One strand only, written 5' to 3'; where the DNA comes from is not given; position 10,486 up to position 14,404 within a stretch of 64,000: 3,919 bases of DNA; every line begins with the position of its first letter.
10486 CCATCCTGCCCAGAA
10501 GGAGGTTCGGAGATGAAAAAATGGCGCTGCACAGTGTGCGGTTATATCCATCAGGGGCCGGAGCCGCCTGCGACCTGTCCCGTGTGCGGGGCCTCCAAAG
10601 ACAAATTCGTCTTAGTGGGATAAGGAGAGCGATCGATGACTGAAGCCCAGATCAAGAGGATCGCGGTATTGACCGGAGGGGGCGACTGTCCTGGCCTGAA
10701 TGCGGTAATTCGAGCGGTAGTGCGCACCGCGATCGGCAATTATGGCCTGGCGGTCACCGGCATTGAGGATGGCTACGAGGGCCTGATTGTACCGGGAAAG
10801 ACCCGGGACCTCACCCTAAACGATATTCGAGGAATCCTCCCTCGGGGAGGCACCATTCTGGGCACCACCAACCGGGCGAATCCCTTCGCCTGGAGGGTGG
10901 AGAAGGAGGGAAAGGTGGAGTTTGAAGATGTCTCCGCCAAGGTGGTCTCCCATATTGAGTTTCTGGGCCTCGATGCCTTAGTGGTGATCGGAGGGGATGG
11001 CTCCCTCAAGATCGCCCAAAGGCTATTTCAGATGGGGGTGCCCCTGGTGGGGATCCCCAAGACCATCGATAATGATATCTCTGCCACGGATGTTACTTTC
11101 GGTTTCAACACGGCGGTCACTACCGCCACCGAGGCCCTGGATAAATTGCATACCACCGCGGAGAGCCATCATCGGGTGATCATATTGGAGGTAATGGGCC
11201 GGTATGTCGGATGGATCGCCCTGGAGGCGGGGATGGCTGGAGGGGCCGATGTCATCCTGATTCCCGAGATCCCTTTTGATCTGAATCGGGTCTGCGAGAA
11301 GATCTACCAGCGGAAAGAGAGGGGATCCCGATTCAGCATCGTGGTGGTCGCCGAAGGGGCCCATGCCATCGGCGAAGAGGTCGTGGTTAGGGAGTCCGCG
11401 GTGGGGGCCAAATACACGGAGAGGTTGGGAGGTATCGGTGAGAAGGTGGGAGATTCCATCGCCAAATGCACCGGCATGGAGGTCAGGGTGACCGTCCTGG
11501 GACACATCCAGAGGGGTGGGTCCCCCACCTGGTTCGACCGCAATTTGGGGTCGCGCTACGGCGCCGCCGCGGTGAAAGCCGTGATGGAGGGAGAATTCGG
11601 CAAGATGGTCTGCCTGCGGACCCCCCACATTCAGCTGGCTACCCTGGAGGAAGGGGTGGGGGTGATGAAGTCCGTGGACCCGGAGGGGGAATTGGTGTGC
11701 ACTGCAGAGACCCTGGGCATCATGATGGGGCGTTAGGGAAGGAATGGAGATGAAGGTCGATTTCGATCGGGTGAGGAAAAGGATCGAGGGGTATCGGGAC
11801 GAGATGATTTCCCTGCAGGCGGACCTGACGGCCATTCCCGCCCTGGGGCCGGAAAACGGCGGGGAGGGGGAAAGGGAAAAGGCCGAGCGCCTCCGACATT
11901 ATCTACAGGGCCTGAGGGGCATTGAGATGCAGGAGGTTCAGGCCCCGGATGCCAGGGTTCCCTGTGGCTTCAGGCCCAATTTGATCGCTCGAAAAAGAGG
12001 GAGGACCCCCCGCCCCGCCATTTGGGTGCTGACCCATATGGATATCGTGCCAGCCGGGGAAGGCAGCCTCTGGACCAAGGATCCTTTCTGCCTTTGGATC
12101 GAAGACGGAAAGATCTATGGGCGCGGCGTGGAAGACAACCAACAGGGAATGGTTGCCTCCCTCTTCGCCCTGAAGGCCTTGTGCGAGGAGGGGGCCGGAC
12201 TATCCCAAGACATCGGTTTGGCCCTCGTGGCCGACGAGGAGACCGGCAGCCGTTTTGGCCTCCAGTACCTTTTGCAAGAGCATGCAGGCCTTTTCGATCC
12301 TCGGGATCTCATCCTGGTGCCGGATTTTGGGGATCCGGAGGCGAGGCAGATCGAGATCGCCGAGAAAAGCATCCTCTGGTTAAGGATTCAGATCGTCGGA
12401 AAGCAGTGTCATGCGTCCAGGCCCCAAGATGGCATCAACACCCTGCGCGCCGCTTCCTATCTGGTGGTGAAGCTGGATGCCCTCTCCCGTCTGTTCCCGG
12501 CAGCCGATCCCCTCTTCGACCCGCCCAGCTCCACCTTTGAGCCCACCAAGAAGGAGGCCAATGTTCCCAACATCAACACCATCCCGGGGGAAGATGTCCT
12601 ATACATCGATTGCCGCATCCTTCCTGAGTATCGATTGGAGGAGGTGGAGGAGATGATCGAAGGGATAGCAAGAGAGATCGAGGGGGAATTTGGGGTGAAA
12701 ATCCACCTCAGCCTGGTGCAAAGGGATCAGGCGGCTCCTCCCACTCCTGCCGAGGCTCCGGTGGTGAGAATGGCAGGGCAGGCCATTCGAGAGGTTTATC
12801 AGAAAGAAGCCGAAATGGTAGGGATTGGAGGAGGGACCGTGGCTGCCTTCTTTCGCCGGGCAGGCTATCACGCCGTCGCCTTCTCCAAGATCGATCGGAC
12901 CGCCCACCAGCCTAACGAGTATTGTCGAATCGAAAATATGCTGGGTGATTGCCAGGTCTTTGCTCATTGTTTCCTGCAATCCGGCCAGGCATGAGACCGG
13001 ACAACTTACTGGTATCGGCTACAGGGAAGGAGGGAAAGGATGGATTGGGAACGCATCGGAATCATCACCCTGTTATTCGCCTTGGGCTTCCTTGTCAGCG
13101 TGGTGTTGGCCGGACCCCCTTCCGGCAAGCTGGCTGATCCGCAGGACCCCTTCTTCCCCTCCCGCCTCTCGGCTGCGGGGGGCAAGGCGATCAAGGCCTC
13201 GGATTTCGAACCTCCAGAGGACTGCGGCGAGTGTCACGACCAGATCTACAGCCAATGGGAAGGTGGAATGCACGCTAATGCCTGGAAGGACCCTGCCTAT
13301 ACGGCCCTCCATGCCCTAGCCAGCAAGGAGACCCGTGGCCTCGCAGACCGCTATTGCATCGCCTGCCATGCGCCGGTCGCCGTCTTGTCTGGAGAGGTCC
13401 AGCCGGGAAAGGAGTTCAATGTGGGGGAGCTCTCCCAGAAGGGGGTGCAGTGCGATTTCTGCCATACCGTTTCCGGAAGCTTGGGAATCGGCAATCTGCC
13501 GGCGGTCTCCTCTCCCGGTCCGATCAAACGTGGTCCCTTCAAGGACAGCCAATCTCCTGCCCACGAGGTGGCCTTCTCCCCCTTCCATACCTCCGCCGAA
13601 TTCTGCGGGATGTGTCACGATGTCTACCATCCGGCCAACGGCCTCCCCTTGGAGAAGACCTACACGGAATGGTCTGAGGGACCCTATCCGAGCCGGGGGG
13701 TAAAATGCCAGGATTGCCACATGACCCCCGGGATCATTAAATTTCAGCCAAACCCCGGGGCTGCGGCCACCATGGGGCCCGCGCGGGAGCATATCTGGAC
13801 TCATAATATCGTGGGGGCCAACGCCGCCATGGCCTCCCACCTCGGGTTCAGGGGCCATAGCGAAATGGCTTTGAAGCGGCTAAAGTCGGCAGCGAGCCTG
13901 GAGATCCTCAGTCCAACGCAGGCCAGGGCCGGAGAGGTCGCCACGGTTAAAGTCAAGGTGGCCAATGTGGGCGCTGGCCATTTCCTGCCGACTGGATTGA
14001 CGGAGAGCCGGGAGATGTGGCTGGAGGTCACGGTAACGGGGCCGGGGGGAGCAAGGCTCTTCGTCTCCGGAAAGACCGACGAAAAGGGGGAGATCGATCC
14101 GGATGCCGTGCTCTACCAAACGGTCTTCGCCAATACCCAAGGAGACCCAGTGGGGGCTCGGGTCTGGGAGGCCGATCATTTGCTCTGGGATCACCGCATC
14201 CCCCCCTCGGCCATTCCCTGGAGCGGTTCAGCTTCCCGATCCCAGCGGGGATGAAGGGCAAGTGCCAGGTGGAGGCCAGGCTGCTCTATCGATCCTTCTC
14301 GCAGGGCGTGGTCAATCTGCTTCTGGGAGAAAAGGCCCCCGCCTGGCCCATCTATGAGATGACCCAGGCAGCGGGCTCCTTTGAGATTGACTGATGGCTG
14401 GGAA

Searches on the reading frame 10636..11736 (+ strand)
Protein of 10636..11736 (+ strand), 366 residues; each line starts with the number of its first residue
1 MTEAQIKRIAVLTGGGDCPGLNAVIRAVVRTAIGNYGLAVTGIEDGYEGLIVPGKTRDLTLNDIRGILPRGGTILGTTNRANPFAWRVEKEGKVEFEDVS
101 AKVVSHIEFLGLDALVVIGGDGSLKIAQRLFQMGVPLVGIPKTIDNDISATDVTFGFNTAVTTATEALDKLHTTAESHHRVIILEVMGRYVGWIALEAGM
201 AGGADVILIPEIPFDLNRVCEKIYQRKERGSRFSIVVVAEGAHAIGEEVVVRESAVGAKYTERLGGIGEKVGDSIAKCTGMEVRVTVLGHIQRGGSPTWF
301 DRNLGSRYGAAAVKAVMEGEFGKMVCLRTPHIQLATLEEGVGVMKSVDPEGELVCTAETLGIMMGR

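Call 56: search_protein_families(library=pfam, proteins=[window:10636-11736:+], max_evalue=0.00001)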
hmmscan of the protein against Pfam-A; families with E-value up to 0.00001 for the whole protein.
window:10636-11736:+ (366 aa): 1 family
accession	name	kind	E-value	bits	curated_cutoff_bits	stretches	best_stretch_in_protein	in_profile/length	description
PF00365.25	PFK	-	1.7e-106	356.1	30.9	1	8-315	1-276/277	Phosphofructokinase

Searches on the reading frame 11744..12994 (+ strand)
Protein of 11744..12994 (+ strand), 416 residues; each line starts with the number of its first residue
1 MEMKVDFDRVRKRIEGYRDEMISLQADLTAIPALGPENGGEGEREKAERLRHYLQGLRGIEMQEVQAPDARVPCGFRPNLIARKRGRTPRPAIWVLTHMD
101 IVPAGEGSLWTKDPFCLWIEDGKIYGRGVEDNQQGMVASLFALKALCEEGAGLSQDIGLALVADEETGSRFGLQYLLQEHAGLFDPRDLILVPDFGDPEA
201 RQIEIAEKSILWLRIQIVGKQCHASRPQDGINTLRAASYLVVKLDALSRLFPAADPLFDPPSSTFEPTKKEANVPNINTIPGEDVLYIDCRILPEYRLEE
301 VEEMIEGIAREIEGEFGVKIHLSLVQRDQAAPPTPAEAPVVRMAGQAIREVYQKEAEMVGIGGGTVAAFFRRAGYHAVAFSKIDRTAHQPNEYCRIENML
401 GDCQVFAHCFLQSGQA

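Call 56: search_protein_families(library=pfam, proteins=[window:11744-12994:+], max_evalue=0.00001)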
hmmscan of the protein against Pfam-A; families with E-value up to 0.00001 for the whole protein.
window:11744-12994:+ (416 aa): 2 families
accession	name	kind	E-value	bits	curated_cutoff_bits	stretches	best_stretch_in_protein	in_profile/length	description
PF01546.33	Peptidase_M20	-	1.8e-29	103.6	24.6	1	97-410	4-204/206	Peptidase family M20/M25/M40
PF07687.19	M20_dimer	-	2.2e-18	66.6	21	1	205-312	1-102/107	Peptidase dimerisation domain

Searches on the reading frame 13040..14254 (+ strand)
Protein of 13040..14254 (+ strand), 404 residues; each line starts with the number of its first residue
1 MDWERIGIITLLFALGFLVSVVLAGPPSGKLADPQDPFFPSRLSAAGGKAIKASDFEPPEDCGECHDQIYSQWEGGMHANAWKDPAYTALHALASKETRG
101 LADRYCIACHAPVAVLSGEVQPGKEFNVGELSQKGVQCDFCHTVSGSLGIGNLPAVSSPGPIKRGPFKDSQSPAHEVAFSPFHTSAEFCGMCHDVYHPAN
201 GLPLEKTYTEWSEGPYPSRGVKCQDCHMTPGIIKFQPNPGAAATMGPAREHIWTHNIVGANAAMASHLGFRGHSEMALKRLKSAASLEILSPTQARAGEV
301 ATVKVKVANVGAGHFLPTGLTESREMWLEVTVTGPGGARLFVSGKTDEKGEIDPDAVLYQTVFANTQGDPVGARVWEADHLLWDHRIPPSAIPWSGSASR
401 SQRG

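Call 56: search_protein_families(library=pfam, proteins=[window:13040-14254:+], max_evalue=0.00001)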
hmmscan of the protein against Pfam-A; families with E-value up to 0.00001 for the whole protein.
window:13040-14254:+ (404 aa): 2 families
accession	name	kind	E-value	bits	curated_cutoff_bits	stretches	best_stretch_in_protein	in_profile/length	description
PF13435.11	Cytochrome_C554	-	2.6e-10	41.5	20.8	1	62-143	2-84/84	Cytochrome c554 and c-prime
PF22113.1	Mtrc-MtrF_II-IV_dom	-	9e-07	29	30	0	56-148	78-169/176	Outer membrane cytochrome MtrC/MtrF-like, domains II/IV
